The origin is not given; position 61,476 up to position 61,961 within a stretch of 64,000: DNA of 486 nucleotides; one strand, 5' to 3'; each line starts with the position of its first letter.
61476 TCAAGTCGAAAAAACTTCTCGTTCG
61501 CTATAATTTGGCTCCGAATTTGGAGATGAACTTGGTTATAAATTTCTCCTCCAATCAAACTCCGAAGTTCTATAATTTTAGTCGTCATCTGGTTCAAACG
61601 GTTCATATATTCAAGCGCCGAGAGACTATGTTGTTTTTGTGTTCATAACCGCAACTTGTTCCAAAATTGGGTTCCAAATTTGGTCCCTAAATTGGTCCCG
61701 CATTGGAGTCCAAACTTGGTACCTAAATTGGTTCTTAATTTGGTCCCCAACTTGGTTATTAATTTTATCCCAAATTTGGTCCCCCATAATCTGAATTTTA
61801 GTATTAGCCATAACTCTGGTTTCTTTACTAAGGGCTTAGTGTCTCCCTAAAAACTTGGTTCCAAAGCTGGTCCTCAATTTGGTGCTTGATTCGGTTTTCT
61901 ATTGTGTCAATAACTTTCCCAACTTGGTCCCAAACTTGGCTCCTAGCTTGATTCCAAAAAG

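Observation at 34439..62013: Expanded family of at least 20 micro-genes built from a 4-residue Q-[VI]-[W/R/G]-[D/N] repeat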

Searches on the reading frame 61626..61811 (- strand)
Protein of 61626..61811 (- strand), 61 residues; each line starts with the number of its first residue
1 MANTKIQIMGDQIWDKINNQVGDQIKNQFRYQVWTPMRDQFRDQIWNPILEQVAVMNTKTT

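Call 4: search_protein_families(library=pfam, max_evalue=1, proteins=[window:61626-61811:-])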
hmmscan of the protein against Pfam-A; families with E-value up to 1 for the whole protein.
window:61626-61811:- (61 aa): 3 families
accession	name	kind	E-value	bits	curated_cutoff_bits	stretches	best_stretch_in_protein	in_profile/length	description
PF10545.15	MADF_DNA_bdg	-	0.0024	18.6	22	1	11-47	26-62/84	Alcohol dehydrogenase transcription factor Myb/SANT-like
PF23047.1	DUF7038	-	0.0039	17.7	27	0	19-36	16-33/93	Domain of unknown function (DUF7038)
PF16086.11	DUF4816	-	0.069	13.5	29.4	0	13-39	11-37/43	Domain of unknown function (DUF4816)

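Call 5: search_protein_families(library=phrogs, max_evalue=0.1, proteins=[window:61626-61811:-])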
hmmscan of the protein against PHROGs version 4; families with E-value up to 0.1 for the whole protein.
window:61626-61811:- (61 aa): 1 family
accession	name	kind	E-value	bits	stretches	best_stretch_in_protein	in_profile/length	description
phrog_4542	-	tail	0.031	14.7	1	3-42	70-109/214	tail tube protein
